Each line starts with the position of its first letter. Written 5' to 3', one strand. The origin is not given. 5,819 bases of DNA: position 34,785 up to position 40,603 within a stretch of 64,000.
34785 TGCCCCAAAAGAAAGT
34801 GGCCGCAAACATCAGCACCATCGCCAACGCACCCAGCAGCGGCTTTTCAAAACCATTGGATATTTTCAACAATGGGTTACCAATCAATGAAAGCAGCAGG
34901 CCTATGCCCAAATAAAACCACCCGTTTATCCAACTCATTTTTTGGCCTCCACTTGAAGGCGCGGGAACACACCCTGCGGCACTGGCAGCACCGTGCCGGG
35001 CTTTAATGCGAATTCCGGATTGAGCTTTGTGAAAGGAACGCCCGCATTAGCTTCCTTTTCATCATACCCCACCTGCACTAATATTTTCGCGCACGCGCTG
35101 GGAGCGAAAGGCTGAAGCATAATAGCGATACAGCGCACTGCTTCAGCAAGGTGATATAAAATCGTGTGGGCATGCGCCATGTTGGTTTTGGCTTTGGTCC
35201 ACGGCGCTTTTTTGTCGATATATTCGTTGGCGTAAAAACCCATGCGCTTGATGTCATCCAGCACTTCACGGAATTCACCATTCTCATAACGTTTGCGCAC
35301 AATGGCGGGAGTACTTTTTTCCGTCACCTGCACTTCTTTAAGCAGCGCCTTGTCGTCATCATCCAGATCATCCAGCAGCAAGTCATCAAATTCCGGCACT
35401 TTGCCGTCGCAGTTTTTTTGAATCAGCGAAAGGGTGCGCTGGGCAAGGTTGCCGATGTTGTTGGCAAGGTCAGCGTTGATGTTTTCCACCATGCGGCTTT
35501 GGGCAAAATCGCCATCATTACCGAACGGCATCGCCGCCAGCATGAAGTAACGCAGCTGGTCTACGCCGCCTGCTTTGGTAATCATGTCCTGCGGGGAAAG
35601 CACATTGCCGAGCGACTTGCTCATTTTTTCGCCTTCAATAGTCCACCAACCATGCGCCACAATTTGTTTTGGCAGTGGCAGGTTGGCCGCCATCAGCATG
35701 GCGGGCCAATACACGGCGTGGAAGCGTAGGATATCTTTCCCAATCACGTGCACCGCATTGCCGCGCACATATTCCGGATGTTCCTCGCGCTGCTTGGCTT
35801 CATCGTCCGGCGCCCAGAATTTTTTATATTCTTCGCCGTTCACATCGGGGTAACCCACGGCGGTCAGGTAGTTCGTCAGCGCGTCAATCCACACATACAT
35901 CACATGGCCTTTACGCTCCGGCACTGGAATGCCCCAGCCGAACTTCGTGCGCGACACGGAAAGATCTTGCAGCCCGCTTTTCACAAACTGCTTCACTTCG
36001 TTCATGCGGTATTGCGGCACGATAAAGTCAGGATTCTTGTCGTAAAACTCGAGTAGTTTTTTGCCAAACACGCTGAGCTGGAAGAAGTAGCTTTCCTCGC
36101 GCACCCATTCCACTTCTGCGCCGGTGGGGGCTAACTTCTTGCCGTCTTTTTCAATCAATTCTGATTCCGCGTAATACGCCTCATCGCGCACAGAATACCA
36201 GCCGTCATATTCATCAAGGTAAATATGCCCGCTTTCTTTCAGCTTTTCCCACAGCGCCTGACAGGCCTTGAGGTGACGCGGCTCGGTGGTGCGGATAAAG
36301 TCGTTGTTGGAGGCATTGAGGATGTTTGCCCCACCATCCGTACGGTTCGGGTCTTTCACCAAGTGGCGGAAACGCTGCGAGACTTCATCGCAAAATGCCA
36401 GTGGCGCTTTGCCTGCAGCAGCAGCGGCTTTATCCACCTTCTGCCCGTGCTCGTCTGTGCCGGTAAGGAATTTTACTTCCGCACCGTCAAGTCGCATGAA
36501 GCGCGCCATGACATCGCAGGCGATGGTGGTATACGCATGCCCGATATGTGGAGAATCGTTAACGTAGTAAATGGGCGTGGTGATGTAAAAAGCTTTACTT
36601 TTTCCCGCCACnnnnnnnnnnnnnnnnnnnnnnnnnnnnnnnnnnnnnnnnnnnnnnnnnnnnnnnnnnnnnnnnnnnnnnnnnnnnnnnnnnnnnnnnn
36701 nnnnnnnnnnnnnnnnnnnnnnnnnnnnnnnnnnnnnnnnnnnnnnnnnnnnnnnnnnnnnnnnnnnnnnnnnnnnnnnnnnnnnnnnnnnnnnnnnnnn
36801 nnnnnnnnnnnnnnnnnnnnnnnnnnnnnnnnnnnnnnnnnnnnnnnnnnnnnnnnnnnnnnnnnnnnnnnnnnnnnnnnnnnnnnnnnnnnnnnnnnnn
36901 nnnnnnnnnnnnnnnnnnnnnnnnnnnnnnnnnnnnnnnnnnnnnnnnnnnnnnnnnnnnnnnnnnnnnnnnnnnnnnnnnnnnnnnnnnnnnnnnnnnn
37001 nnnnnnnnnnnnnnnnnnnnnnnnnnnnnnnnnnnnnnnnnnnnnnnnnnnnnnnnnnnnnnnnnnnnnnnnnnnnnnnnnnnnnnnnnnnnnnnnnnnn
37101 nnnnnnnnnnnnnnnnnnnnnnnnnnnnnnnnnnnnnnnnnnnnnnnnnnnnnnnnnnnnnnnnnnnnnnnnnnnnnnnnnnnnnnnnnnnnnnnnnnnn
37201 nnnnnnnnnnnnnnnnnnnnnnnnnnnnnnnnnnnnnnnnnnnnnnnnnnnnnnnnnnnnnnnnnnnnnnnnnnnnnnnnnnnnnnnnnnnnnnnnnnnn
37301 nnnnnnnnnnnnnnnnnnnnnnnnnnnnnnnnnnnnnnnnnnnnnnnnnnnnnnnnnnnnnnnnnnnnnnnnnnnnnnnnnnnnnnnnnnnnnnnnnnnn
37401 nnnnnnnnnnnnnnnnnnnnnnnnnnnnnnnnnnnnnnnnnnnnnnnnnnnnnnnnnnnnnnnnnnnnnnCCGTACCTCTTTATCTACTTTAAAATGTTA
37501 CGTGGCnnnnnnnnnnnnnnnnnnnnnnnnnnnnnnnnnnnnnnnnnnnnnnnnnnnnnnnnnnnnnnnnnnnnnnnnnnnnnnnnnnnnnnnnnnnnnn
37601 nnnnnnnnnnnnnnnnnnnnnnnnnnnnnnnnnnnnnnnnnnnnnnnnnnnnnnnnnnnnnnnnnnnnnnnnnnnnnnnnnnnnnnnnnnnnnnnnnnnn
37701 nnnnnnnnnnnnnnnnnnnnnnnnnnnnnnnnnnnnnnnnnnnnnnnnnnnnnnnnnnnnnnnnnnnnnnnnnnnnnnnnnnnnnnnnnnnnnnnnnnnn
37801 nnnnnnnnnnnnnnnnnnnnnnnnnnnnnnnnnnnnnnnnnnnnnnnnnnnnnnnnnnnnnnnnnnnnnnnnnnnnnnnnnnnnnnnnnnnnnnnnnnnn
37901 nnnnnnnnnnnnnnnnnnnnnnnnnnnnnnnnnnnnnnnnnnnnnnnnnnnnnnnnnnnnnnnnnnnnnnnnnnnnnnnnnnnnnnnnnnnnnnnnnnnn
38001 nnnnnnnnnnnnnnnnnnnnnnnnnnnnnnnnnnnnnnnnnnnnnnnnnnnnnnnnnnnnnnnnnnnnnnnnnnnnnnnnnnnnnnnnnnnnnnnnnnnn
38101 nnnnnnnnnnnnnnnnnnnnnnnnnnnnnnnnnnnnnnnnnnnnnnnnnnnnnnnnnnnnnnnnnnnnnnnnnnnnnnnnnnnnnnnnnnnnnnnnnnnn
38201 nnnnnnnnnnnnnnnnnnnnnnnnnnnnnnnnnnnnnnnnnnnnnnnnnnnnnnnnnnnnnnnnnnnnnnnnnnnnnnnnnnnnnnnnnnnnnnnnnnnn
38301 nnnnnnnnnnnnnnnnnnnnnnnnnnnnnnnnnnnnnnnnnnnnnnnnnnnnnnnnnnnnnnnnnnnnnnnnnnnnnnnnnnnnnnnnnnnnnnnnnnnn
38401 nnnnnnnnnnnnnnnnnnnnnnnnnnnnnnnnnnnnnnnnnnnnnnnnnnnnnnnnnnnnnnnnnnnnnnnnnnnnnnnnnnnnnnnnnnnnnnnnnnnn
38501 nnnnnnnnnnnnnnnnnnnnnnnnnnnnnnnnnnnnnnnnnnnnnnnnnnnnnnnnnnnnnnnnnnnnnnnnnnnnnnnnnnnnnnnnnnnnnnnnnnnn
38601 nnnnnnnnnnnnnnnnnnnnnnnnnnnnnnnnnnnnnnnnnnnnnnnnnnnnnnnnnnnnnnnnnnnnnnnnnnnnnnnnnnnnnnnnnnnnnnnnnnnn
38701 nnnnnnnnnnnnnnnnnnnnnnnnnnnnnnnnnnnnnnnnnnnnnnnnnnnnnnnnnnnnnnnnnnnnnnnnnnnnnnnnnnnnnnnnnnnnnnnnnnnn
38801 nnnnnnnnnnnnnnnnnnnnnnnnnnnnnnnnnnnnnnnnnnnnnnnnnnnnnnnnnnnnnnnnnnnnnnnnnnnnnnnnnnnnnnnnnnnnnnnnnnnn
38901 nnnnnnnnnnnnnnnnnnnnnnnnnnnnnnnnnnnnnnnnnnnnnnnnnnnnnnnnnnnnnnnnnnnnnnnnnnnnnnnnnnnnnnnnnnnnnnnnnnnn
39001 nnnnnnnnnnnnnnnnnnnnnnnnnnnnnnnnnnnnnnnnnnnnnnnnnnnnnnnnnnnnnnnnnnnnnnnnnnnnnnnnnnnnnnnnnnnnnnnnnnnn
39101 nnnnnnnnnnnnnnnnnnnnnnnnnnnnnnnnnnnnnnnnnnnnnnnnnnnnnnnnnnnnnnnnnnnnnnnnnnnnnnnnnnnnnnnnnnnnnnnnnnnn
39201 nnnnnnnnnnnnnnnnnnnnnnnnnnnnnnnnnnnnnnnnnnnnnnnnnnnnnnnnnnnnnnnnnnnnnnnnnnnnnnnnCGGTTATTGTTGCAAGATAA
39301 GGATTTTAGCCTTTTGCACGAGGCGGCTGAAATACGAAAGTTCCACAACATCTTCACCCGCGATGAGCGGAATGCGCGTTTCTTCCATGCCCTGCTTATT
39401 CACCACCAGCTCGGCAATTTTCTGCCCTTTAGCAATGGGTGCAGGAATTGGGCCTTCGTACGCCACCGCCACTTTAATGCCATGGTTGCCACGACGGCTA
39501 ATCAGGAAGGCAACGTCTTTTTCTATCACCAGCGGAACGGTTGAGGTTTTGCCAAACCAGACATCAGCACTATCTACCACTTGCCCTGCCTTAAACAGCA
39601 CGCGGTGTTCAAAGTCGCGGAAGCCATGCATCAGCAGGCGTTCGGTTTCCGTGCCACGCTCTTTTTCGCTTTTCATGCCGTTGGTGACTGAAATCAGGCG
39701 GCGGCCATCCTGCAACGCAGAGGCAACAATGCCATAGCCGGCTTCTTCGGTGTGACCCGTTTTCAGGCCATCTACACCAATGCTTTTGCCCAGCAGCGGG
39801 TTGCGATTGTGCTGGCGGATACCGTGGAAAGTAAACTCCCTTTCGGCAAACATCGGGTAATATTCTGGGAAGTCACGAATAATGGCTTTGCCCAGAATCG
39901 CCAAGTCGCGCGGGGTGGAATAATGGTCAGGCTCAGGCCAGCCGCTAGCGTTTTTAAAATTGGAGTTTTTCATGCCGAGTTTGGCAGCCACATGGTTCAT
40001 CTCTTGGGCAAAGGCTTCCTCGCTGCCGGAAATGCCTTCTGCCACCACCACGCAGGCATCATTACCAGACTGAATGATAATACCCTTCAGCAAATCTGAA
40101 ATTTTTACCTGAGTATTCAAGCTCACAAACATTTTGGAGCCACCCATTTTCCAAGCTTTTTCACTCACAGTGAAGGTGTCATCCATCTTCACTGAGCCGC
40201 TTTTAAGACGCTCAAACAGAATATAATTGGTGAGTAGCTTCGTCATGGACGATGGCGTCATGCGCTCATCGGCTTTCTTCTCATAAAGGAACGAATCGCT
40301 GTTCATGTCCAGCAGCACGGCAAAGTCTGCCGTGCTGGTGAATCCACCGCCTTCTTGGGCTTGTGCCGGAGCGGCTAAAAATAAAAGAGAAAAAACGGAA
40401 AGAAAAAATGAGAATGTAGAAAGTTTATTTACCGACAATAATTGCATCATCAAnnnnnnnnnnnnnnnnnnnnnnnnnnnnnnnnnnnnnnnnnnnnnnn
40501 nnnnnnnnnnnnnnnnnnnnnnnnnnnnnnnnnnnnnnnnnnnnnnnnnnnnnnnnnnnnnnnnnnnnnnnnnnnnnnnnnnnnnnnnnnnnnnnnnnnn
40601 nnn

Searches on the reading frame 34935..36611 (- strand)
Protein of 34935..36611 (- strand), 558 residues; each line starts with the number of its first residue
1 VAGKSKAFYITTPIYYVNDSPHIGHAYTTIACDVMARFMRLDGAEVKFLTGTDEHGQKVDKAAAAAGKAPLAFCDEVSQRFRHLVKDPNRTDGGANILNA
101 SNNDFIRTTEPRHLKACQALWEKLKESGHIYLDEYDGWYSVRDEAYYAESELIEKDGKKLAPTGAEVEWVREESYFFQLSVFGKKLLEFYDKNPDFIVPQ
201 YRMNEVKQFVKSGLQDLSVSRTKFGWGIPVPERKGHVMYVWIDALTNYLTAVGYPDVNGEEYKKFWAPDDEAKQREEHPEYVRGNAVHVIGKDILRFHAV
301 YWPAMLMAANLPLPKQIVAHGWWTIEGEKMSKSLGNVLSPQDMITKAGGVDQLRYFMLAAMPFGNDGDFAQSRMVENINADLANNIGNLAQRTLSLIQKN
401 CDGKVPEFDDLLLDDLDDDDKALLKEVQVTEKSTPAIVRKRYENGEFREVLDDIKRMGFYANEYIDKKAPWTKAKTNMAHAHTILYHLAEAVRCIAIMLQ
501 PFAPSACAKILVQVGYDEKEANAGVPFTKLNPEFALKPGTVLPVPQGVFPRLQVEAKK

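Call 81: search_protein_families(library=pfam, proteins=[window:34935-36611:-], max_evalue=0.00001)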
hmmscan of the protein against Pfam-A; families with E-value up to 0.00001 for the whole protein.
window:34935-36611:- (558 aa): 4 families
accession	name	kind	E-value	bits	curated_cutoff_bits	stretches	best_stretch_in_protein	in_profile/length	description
PF09334.17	tRNA-synt_1g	-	2.2e-105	353.1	20.1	1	9-394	2-391/391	tRNA synthetases class I (M)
PF00133.28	tRNA-synt_1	-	3.7e-25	89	22.7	2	4-231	21-244/414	tRNA synthetases class I (I, L, M and V)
PF01406.26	tRNA-synt_1e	-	1.7e-16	60.9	27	2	17-156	19-148/301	tRNA synthetases class I (C) catalytic domain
PF19303.5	Anticodon_3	-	2.8e-11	44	23.5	1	438-555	25-138/152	Anticodon binding domain of methionyl tRNA ligase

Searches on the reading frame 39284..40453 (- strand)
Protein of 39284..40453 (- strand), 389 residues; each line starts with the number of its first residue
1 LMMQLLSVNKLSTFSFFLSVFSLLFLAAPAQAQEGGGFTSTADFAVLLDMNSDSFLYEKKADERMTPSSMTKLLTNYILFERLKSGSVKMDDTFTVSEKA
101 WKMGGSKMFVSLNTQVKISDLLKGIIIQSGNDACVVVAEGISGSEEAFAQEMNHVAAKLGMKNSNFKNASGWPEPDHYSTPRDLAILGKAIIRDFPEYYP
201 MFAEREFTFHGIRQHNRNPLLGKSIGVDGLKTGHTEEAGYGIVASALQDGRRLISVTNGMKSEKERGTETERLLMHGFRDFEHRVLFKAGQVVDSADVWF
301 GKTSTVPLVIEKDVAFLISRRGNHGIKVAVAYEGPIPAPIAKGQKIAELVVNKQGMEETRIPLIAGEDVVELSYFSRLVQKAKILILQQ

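Call 81: search_protein_families(library=pfam, proteins=[window:39284-40453:-], max_evalue=0.00001)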
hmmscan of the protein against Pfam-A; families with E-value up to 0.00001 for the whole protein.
window:39284-40453:- (389 aa): 3 families
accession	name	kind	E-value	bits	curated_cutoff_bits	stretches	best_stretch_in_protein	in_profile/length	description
PF00768.25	Peptidase_S11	-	2.7e-71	240.3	27.6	1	40-259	10-236/239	D-alanyl-D-alanine carboxypeptidase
PF07943.18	PBP5_C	-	6.5e-18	65.1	21.2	1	281-371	1-91/91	Penicillin-binding protein 5, C-terminal domain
PF13354.11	Beta-lactamase2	-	7.9e-11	42.1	22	1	54-193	11-148/214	Beta-lactamase enzyme family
